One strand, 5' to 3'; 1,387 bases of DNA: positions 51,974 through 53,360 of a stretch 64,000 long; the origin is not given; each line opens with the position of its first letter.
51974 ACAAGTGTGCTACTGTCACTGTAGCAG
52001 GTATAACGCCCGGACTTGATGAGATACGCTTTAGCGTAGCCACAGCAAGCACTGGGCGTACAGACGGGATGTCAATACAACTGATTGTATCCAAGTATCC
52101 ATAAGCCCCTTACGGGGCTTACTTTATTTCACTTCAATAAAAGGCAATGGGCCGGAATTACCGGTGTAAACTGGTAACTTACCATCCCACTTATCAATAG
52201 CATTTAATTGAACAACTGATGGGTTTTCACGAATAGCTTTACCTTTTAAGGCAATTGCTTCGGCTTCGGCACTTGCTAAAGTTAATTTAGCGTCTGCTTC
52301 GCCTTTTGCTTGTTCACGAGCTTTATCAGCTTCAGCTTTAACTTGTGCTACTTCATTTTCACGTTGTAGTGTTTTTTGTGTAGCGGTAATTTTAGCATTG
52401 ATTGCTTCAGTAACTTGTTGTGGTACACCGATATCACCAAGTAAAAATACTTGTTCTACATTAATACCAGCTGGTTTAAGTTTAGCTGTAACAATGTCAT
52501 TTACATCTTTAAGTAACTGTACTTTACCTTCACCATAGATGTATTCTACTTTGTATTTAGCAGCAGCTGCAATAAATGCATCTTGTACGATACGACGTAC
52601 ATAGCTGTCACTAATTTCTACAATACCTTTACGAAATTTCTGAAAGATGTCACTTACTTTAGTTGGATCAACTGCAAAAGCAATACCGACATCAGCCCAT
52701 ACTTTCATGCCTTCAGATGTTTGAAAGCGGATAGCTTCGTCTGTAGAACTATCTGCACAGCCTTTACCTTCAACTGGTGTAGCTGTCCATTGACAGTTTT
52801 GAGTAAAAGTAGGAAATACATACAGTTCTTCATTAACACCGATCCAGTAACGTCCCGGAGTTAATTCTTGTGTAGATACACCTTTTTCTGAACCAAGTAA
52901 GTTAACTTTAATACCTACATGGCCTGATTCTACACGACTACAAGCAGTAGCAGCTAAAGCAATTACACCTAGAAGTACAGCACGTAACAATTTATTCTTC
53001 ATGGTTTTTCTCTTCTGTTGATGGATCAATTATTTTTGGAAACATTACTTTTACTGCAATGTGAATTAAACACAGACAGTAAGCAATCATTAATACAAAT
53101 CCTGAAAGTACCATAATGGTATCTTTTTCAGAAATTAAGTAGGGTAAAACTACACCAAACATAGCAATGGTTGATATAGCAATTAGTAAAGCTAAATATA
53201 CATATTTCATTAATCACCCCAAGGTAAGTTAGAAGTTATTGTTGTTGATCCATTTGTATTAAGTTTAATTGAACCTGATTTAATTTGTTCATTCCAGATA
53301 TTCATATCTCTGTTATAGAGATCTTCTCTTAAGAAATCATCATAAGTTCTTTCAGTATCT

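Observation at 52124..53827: Phage-encoded SPFH/band-7 lipoprotein with partner membrane proteins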

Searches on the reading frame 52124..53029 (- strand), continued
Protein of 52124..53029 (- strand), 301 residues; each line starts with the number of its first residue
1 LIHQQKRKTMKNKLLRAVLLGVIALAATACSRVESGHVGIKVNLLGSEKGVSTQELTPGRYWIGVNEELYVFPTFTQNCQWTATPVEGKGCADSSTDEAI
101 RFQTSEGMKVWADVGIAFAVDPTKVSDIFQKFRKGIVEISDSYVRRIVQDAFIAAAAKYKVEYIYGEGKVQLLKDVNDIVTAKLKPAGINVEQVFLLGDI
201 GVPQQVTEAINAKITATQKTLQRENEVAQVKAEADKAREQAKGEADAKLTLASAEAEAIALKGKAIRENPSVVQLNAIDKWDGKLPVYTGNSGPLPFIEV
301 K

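Call 53: fold_search(model_id=the predicted structure, library=pdb)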
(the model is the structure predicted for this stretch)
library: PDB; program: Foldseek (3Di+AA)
matches with E <= 10: 397; with E <= 0.001: 64
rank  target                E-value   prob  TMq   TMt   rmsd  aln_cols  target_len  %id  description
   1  8rrh_B                2.8e-14  1.00  0.49  0.48  15.6       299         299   17  The human prohibitin complex (released 2024-12-18)
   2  9o9z_a                1.1e-13  1.00  0.47  0.52  13.2       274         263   17  The human PHB1/2 complex (closed) (released 2025-10-22)
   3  7vhq_G                2.3e-13  1.00  0.46  0.45  13.2       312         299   18  Structural insights into the membrane microdomain organization by SPFH family proteins (released 2022-01-19)
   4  8rrh_A                3.5e-13  1.00  0.49  0.52  15.2       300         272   15  The human prohibitin complex (released 2024-12-18)
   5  9o9z_A                9.5e-13  1.00  0.47  0.56  10.1       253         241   14  The human PHB1/2 complex (closed) (released 2025-10-22)
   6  7vhq_E                1.4e-12  1.00  0.44  0.47  13.1       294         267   17  Structural insights into the membrane microdomain organization by SPFH family proteins (released 2022-01-19)
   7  9vvg_A                1.7e-12  1.00  0.49  0.48  25.4       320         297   16  Cryo-EM structure of the erlin1/2 complex purified using GDN and CHS (released 2026-03-25)
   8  9vvj_A                2.8e-12  1.00  0.51  0.50   9.9       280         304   13  Cryo-EM structure of the erlin1/2 complex purified using DDM and GDN (released 2026-03-25)
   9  9vvg_a                3.7e-12  1.00  0.51  0.50  10.4       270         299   13  Cryo-EM structure of the erlin1/2 complex purified using GDN and CHS (released 2026-03-25)
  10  9cz2_XA               3.9e-12  1.00  0.44  0.46  11.7       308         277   17  Cryo-EM structure of a nautilus-like HflK/C assembly in complex with FtsH AAA protease (released 2024-11-13)
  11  9vvj_a                1.1e-11  1.00  0.55  0.53   9.5       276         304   13  Cryo-EM structure of the erlin1/2 complex purified using DDM and GDN (released 2026-03-25)
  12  9o9u_A                1.1e-11  1.00  0.47  0.47  24.2       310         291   16  The Erlin1/2 complex (released 2025-10-22)
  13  9z7u_B                1.5e-11  1.00  0.45  0.47  17.1       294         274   17  Human Stomatin - C8 Symmetry (released 2026-02-25)
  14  7wi3_C                1.6e-11  1.00  0.45  0.46  15.0       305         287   17  Cryo-EM structure of E.Coli FtsH-HflkC AAA protease complex (released 2022-06-01)
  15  9wff_A                1.8e-11  1.00  0.50  0.52   9.7       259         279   13  Cryo-EM structure of the human Erlin2 oligomer (released 2026-01-21)
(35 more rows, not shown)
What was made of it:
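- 52124..53002 (-): SPFH/Band_7 lipoprotein gene (292 aa). Signal peptide plus lipobox is residues 1-21 (nt 53002-52940). The SPFH domain is about residues 22-190, followed by a single long helix at 195-259 and a conserved C-terminal KWDGKLP...PF tail. Foldseek matches prohibitin, HflK/C, erlin, stomatin, flotillin and QmcA at E=1e-14 to 1e-8 (call 53).
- On SPFH / Band_7 superfamily (PF01145): Full-length Foldseek matches to prohibitin, HflK/C, erlin, stomatin, flotillin and QmcA cages (call 53).
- Closest known: Human prohibitin PHB1/2 cage. Same: It is the top structural match (E=2.8e-14) with similar length and domain order (call 53).
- Foldseek hits HflK/C-FtsH complexes over the full length (call 53). 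Prohibitin, erlin and stomatin match equally well (call 53).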

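Call 63: search_dna_similar(query=L085:2377-2691:+, collection=phages, mode=protein, max_rows=30, rows=spread)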
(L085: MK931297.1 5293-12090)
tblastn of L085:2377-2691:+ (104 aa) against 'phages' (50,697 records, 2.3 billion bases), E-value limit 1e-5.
Records with a match: 326; places in all: 326; records where one place covers at least 80% of the query: 108.
Best place of each record, by identity: >=99% 2; 95-99% 14; 60-80% 69; <60% 241.
By first word of the organism name: Salmonella 184; Escherichia 52; Klebsiella 45; Serratia 10; Bacillus 9; Enterobacteria 6; Erwinia 4; Stx1a-converting 3; Gamaleyavirus 3; Pectobacterium 3; and 5 more.
By host as written in the record: - 40; Salmonella enterica 26; Salmonella enterica subsp. enterica serovar Typhimurium 25; Salmonella enterica subsp. enterica serovar Enteritidis PT1 21; Klebsiella pneumoniae 19; Escherichia coli 16; Escherichia coli O157:H7 12; Salmonella sp. 10; and 94 more.
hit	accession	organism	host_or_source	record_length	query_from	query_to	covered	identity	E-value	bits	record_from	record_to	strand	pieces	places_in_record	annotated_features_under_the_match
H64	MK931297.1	Escherichia phage vB_EcoP_3HA13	Escherichia coli serotype O111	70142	1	104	100%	100.0%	4e-65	217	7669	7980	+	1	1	hypothetical protein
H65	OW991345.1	Escherichia phage vB_Eco_AL25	-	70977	1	104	100%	98.1%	5e-64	214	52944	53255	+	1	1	superinfection exclusion protein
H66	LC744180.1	Stx1a-converting phage Stx1a_EH2115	-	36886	6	104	95%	63.6%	5e-37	137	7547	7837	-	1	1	record has no annotation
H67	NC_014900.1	Salmonella phage ST160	Salmonella enterica serovar Typhimurium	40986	6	104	95%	63.6%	2e-36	135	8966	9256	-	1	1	gp17: superinfection exclusion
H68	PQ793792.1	Salmonella phage As3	Salmonella enterica subsp. enterica ...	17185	6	104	95%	62.6%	7e-36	133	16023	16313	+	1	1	superinfection exclusion protein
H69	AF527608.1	Salmonella phage P22-pbi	Salmonella enteria serovar typhimurium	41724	6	104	95%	62.6%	7e-36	133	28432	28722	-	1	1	17: gene 17 protein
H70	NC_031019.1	Enterobacteria phage UAB_Phi20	Salmonella enterica subsp. enterica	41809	6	104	95%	62.6%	7e-36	133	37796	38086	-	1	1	superinfection exclusion | hypothetical protein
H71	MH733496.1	Escherichia phage PGN829.1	Escherichia coli serotype 08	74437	5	102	94%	60.2%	5e-36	134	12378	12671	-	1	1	superinfection exclusion protein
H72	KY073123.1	Serratia phage vB_Sru_IME250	Serratia rubidaea 1122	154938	1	104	100%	51.4%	3e-27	108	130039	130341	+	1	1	superinfection exclusion protein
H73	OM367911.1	Salmonella phage PLL1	Salmonella enterica subsp. enterica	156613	1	82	79%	58.8%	5e-28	111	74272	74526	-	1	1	superinfection exclusion protein | hypothetical protein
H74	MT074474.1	Salmonella phage aagejoakim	Salmonella enterica subsp. enterica ...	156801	1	82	79%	57.6%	1e-27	110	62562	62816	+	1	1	superinfection exclusion protein | hypothetical protein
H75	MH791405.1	Salmonella phage SeSz-1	Salmonella enterica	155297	1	82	79%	57.6%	4e-27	108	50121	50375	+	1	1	superinfection exclusion protein | hypothetical protein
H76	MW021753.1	Salmonella phage AR2819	Salmonella enterica serovar Typhimurium ...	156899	1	82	79%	57.6%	4e-27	108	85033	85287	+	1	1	putative superinfection exclusion protein | hypothetical protein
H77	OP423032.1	Salmonella phage vB_Hercules_SET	Salmonella enterica serovar Typhimurium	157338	1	82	79%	57.6%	4e-27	108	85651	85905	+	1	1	hypothetical protein (x2)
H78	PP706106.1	Salmonella phage SF02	Salmonella enterica BNCC 192094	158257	1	82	79%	57.6%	4e-27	108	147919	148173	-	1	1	hypothetical protein (x2)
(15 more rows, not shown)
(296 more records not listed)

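Call 64: search_protein_families(library=pfam, proteins=[L085:2377-2691:+, L085:2766-2972:+, L086:3214-3522:+, L169:9113-9301:+, L169:8660-9052:+, L169:10169-10918:+], max_evalue=0.05)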
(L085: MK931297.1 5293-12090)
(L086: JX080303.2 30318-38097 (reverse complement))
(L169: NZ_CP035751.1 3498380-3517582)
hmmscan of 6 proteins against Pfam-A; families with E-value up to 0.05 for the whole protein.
L085:2377-2691:+ (104 aa): 1 family
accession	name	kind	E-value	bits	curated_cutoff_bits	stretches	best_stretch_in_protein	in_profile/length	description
PF17420.7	GP17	-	9.8e-56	186.4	25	1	6-104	2-98/98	Superinfection exclusion gene product 17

L085:2766-2972:+ (68 aa): 3 families
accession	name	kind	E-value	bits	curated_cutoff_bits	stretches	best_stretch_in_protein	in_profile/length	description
PF17870.6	Insulin_TMD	-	0.0083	16.6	33.4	1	34-62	14-42/47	Insulin receptor trans-membrane segment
PF17434.7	DUF5413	-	0.027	15.4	31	1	15-59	49-93/133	Family of unknown function (DUF5413)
PF07332.16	Phage_holin_3_6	-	0.044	14.3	28.4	1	7-66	33-97/116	Putative Actinobacterial Holin-X, holin superfamily III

L086:3214-3522:+ (102 aa): 0 families

L169:9113-9301:+ (62 aa): 0 families

L169:8660-9052:+ (130 aa): 0 families

L169:10169-10918:+ (249 aa): 1 family
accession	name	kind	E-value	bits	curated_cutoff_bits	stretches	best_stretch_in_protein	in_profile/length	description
PF10543.14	ORF6N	-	1.6e-12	48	27.8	1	13-92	3-85/86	ORF6N domain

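Call 79: fold_search(model_id=the predicted structure, library=viral)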
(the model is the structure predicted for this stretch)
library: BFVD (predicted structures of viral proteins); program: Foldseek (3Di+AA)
matches with E <= 10: 328; with E <= 0.001: 30
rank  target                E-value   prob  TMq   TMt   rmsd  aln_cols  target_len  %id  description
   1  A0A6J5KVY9            7.8e-19  1.00  0.58  0.60   7.9       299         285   23  Band 7 domain containing protein [uncultured Caudovirales phage]
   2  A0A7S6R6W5            8.8e-17  1.00  0.52  0.54   9.0       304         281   22  SPFH-domain membrane protein [Rhizobium phage Pasto]
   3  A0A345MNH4            1.5e-15  1.00  0.46  0.42  13.4       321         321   20  (no name in the UniProt tables at hand)
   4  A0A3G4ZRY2            1.5e-14  1.00  0.51  0.52  14.0       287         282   18  Band 7 domain-containing protein [Terrestrivirus sp.]
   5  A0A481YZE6            3.6e-14  1.00  0.56  0.55   7.1       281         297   19  Band 7 domain-containing protein [Marseillevirus LCMAC202]
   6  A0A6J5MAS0            1.1e-13  1.00  0.52  0.56  12.1       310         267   18  Band 7 domain containing protein [uncultured Caudovirales phage]
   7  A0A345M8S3            3.2e-13  1.00  0.52  0.53  16.1       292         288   18  Band-7-like membrane protein [Streptomyces phage StarPlatinum]
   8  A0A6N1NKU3            5.2e-13  1.00  0.58  0.55   6.9       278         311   17  Band 7 domain-containing protein [Tupanvirus deep ocean]
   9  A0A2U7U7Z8            2.6e-12  1.00  0.48  0.42   7.4       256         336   19  SPFH domain containing protein [Pandoravirus quercus]
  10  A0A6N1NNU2            3.7e-12  1.00  0.47  0.44  13.3       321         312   17  Band 7 domain-containing protein [Tupanvirus deep ocean]
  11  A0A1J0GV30            1.9e-11  1.00  0.45  0.43  16.8       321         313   16  SPFH protein domain [Vibrio phage vB_VspP_pVa5]
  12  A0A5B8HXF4            4.6e-11  1.00  0.53  0.48  11.4       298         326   12  Band 7 domain-containing protein [Mimiviridae sp. ChoanoV1]
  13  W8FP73                7.5e-11  1.00  0.52  0.39   8.6       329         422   16  (no name in the UniProt tables at hand)
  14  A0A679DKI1            9.4e-11  1.00  0.48  0.32  10.9       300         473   17  (no name in the UniProt tables at hand)
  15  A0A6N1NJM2            4.9e-10  1.00  0.48  0.54  16.4       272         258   15  Band 7 domain-containing protein [Tupanvirus soda lake]
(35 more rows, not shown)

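Call 84: search_protein_families(library=pfam, proteins=[L113:4003-4395:-, L113:3998-4423:-, L113:4432-4725:+], max_evalue=0.1)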
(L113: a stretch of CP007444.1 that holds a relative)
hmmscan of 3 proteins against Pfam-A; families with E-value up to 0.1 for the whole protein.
L113:4003-4395:- (130 aa): 3 families
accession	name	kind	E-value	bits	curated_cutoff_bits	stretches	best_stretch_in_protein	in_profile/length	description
PF03965.22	Penicillinase_R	-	3.3e-25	89.1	22.6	1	8-120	1-113/115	Penicillinase repressor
PF09339.16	HTH_IclR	-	0.0044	17.2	22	1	13-51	6-45/52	IclR helix-turn-helix domain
PF19187.6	HTH_PafC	-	0.044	14.1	32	0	13-37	7-31/115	PafC helix-turn-helix domain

L113:3998-4423:- (141 aa): 0 families

L113:4432-4725:+ (97 aa): 0 families

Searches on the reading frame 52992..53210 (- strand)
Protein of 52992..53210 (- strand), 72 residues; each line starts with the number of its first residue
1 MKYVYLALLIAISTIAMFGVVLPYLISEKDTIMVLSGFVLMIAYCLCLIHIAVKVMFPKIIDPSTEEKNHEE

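Call 3: search_protein_families(library=pfam, proteins=[window:52992-53210:-], max_evalue=0.1)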
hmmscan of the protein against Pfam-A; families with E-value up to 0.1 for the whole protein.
window:52992-53210:- (72 aa): 2 families
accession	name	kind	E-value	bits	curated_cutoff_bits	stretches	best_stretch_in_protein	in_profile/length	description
PF13347.12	MFS_2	-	0.0063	15.6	27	1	9-64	292-346/427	MFS/sugar transport protein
PF07214.17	DUF1418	-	0.025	14.9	22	1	12-67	26-82/94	Protein of unknown function (DUF1418)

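Call 4: search_protein_families(library=phrogs, proteins=[window:52992-53210:-], max_evalue=0.01)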
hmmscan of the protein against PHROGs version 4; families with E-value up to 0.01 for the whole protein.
window:52992-53210:- (72 aa): 2 families
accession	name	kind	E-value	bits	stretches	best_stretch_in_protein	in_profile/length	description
phrog_1130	-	moron, auxiliary metabolic gene and host takeover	1.2e-09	39.1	1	3-59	4-60/66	membrane protein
phrog_11742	-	unknown function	0.0045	18.2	1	7-52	18-68/84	-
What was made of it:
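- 52992..53210 (-): Dedicated 72-aa two-TM hairpin partner (phrog_1130 family). Its conserved extracytoplasmic turn is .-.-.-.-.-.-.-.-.. It overlaps the SPFH start by 11 nt. phrog_1130 E=1e-9 (call 4).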

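Call 15: search_protein_families(library=ncbifam, proteins=[window:52992-53210:-], max_evalue=0.1)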
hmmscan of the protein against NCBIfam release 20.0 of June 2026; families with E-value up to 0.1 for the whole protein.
window:52992-53210:- (72 aa): 2 families
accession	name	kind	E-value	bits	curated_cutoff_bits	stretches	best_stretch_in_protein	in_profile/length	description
NF004704.2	PRK06041.1-2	equivalog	0.00017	20.4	550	1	1-59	192-249/555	archaellar assembly protein ArlJ/FlaJ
NF010022.0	PRK13499.1-2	equivalog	0.0088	15.4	369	1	4-53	97-145/338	L-rhamnose/proton symporter RhaT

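Call 16: search_protein_families(library=padloc, proteins=[window:52992-53210:-], max_evalue=0.1)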
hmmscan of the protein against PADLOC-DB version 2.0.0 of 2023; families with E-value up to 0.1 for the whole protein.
window:52992-53210:- (72 aa): 2 families
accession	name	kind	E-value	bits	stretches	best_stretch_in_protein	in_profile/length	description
PDLC00691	Effector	-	0.021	12.7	1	8-71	27-89/176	2TM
PDLC02434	Aga2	-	0.094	10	1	6-56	304-357/370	-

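Call 29: find_homologous_proteins(query=window:52992-53210:-, max_evalue=0.01)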
Query window:52992-53210:- (72 aa): 3 proteins with E <= 0.01 among 4 candidates.
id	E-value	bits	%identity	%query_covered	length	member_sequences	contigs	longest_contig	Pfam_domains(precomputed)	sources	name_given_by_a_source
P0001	5.5e-36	139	94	100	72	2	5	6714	-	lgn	-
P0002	1.7e-24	103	83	89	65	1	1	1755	-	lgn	-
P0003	2.3e-22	96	67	100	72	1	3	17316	-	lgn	-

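Call 68: search_solved_structures(query=A3, max_evalue=10)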
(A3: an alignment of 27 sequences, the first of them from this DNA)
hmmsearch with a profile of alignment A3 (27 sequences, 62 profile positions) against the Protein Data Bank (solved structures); distinct sequences matched with E-value up to 10: 7.
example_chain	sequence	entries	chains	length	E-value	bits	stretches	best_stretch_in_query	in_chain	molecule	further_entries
2n28_A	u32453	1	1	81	1.6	11.9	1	33-60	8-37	Protein Vpu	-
7kah_D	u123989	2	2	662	6.1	10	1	9-28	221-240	Protein translocation protein SEC63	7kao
6n3q_D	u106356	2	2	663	6.1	10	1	9-28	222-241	Protein translocation protein SEC63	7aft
7kar_D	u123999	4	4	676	6.4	10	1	9-28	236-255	Protein translocation protein SEC63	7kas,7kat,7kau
6nd1_A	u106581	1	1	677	6.4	10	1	9-28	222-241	Protein translocation protein SEC63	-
7kb5_D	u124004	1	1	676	6.5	9.9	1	9-28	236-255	Protein translocation protein SEC63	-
7kai_D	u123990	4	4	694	6.8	9.9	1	9-28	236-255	Protein translocation protein SEC63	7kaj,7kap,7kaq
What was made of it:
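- On SPFH-NfeD operon: The partner profile does not match YbbJ in the PDB at E<=10 (call 68).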

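Call 69: search_protein_families(library=pfam, alignment_id=A3, max_evalue=0.01)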
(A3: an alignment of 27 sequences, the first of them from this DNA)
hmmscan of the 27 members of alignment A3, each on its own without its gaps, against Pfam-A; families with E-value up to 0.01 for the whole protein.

A. member 1, seq(72 aa): 1 family
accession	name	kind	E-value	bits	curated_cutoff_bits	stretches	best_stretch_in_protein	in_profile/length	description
PF13347.12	MFS_2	-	0.0063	15.6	27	1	9-64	292-346/427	MFS/sugar transport protein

B. families by the number of members that match (of 27 scanned): 7 families
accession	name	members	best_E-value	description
PF14007.11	YtpI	2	0.0055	YtpI-like protein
PF04144.18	SCAMP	1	0.00035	SCAMP family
PF11127.14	YgaP-like_TM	1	0.0039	Inner membrane protein YgaP-like, transmembrane domain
PF18949.5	DUF5693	1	0.0054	Family of unknown function (DUF5693)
PF13347.12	MFS_2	1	0.0063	MFS/sugar transport protein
PF17597.7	DUF5493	1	0.0079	Family of unknown function (DUF5493)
PF17870.6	Insulin_TMD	1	0.0083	Insulin receptor trans-membrane segment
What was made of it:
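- On SPFH-NfeD operon: No NfeD hit at E<=0.1 for the 72-aa protein (call 3), nor for 27 diverse partners (call 69).
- Tried and rejected: NfeD hypothesis for the partner: rejected (calls 3, 68, 69).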
